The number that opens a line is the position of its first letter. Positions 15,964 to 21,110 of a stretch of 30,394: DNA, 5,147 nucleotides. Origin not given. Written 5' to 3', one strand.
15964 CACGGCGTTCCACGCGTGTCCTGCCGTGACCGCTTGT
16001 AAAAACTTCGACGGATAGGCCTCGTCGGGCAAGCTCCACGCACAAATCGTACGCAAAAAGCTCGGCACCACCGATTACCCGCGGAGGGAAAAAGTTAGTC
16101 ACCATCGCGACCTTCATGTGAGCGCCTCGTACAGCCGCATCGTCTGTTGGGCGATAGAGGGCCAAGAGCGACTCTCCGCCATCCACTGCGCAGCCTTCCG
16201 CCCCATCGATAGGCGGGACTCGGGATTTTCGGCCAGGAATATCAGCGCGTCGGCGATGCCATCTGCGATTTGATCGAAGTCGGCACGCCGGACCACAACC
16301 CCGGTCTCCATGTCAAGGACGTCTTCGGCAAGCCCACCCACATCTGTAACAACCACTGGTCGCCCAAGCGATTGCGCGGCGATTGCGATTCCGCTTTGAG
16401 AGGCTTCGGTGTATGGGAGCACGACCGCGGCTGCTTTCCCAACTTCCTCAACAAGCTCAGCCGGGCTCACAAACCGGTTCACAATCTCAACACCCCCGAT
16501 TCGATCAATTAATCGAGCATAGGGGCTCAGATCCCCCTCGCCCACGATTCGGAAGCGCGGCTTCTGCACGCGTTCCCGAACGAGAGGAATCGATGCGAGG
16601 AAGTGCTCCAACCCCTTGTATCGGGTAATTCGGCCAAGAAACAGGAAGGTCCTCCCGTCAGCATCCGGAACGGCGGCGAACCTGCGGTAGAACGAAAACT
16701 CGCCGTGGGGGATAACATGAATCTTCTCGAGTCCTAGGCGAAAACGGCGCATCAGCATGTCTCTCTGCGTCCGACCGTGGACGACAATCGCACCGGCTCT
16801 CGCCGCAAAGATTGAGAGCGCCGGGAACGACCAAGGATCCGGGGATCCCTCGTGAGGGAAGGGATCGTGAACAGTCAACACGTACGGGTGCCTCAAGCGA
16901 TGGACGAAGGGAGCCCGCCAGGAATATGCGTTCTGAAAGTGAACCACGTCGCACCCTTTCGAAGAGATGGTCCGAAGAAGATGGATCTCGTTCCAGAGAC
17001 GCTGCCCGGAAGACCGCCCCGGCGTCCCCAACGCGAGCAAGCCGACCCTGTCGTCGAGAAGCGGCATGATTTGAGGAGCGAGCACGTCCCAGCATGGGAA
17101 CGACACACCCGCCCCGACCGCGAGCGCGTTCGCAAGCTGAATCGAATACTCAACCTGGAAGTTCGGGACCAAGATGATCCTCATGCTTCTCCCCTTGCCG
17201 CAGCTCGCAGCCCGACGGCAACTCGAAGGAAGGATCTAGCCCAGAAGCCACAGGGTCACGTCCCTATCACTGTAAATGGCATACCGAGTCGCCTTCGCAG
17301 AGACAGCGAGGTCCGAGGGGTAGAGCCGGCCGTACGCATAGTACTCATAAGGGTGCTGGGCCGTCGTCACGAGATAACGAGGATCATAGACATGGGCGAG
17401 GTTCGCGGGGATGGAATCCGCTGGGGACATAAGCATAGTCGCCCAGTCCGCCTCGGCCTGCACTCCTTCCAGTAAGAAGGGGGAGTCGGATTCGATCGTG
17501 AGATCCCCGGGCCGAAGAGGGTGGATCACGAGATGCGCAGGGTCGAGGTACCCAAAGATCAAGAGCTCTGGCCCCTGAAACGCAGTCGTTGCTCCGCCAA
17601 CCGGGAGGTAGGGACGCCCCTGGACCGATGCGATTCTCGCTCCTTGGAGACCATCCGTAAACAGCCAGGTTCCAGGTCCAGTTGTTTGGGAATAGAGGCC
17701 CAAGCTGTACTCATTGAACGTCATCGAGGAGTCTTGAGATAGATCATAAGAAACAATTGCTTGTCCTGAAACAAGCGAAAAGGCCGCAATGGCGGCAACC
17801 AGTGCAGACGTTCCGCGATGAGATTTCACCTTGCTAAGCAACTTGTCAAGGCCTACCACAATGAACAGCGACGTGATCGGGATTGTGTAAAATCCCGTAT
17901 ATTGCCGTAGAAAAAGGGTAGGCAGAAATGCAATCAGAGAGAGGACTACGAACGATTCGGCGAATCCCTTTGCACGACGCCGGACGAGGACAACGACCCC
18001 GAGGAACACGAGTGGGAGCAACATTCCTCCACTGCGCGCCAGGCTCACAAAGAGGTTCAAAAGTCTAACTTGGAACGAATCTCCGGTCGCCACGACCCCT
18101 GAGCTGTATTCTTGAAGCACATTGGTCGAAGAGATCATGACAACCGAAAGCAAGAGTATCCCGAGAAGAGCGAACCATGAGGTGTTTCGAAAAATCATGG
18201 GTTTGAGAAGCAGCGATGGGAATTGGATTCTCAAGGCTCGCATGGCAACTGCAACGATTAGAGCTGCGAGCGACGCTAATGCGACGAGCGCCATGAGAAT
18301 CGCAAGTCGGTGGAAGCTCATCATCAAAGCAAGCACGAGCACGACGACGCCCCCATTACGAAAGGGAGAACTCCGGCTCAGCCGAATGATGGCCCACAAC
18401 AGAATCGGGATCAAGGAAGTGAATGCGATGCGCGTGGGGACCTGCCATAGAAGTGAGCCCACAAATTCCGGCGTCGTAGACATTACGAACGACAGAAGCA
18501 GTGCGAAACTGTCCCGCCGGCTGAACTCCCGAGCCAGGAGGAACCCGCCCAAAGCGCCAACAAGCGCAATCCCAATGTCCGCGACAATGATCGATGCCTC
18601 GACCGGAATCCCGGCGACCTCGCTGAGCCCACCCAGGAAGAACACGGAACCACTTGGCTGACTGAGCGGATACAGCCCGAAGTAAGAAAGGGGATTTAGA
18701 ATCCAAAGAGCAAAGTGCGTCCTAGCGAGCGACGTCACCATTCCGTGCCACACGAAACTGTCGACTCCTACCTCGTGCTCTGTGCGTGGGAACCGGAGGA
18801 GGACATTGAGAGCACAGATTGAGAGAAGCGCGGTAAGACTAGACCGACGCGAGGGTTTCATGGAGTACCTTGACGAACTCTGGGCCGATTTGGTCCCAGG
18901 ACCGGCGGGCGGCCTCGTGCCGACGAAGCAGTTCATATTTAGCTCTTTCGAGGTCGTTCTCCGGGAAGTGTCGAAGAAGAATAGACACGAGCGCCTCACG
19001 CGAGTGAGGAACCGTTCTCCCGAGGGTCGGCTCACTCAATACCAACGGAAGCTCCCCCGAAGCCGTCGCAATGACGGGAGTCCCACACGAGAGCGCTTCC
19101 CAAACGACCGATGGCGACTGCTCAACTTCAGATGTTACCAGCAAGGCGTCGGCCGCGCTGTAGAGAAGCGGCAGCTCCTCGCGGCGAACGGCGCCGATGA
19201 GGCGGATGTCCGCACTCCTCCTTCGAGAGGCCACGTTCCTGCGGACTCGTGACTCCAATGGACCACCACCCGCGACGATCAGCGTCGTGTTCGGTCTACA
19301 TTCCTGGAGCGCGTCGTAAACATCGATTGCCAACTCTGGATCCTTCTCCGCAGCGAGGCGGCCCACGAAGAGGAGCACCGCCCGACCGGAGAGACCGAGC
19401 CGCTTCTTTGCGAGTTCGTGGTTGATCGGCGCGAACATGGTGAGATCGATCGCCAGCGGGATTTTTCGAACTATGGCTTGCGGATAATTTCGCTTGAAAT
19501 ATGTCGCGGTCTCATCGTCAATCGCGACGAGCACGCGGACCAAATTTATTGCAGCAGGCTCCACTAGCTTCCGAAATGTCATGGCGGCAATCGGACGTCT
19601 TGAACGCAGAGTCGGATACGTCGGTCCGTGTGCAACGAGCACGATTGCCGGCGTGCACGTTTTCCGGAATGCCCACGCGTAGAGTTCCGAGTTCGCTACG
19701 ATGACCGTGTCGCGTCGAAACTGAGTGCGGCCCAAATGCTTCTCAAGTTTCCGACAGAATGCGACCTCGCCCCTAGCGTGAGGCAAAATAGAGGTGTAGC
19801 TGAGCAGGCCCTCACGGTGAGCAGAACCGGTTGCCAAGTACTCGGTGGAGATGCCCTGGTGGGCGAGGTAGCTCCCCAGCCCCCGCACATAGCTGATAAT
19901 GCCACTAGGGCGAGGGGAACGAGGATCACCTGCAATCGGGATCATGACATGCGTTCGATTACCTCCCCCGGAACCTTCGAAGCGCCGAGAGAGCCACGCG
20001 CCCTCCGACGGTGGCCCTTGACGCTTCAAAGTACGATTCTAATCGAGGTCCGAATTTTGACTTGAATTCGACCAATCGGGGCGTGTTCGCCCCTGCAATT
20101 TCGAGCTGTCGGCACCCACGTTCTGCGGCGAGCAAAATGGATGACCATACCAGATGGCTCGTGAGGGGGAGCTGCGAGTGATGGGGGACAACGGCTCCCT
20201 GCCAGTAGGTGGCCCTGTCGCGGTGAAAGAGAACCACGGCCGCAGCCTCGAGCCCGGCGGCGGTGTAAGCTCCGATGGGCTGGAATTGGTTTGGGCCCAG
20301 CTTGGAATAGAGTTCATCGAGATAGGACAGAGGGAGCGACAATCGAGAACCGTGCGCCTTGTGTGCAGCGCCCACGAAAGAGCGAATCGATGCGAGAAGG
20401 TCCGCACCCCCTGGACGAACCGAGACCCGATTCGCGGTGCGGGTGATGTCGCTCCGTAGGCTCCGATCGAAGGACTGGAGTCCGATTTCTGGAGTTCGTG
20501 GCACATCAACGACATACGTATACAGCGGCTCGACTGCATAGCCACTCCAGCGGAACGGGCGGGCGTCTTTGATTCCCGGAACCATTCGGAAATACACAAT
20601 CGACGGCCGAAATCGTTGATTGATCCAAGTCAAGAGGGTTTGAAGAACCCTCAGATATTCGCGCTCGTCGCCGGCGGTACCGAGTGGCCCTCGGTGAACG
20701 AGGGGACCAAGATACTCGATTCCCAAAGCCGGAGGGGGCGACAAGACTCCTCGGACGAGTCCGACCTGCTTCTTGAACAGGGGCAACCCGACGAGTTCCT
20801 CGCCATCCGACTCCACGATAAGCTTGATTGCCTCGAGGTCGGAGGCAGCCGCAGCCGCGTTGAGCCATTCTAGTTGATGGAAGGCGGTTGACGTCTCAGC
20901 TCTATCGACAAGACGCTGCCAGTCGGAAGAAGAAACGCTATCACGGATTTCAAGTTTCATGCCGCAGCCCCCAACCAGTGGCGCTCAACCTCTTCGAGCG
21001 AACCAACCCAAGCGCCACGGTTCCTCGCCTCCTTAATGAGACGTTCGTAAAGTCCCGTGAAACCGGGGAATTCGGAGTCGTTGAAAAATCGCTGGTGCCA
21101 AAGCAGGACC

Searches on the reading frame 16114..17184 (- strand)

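Call 28: search_protein_families(library=pfam, proteins=[window:16114-17184:-], max_evalue=0.001)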
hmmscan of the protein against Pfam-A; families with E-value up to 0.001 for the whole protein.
window:16114-17184:- (356 aa): 5 families
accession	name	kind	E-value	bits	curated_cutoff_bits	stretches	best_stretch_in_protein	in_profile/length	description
PF13692.12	Glyco_trans_1_4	-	9.4e-22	78.2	27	1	178-314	2-140/142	Glycosyl transferases group 1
PF00534.26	Glycos_transf_1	-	3.1e-16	59.8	26.4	1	173-334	11-172/172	Glycosyl transferases group 1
PF13439.12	Glyco_transf_4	-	3.8e-13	50.3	28.5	1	56-161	51-165/170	Glycosyltransferase Family 4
PF13579.12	Glyco_trans_4_4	-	6e-08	33.6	29.7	1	44-161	37-158/158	Glycosyl transferase 4-like domain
PF20706.3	GT4-conflict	-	4.7e-05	23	26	1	137-347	154-384/385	Family 4 Glycosyltransferase in conflict systems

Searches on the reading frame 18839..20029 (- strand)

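Call 28: search_protein_families(library=pfam, proteins=[window:18839-20029:-], max_evalue=0.001)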
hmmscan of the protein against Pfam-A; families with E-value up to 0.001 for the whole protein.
window:18839-20029:- (396 aa): 5 families
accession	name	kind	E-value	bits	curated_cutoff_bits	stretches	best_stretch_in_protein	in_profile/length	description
PF00534.26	Glycos_transf_1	-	4.2e-25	88.7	26.4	1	209-332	7-132/172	Glycosyl transferases group 1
PF13692.12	Glyco_trans_1_4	-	4.2e-18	66.4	27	1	217-349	2-134/142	Glycosyl transferases group 1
PF13439.12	Glyco_transf_4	-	7.5e-06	26.5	28.5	1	43-196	3-168/170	Glycosyltransferase Family 4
PF20706.3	GT4-conflict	-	1.6e-05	24.5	26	1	189-343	172-329/385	Family 4 Glycosyltransferase in conflict systems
PF13524.12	Glyco_trans_1_2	-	0.00015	22.2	25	1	274-365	28-121/144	Glycosyl transferase-like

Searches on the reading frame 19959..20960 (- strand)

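Call 28: search_protein_families(library=pfam, proteins=[window:19959-20960:-], max_evalue=0.001)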
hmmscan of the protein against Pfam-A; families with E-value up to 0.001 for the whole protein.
window:19959-20960:- (333 aa): 1 family
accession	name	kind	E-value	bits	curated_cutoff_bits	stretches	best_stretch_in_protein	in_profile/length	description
PF13480.13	Acetyltransf_6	-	6.9e-06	26.7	22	1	198-293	40-139/143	Acetyltransferase (GNAT) domain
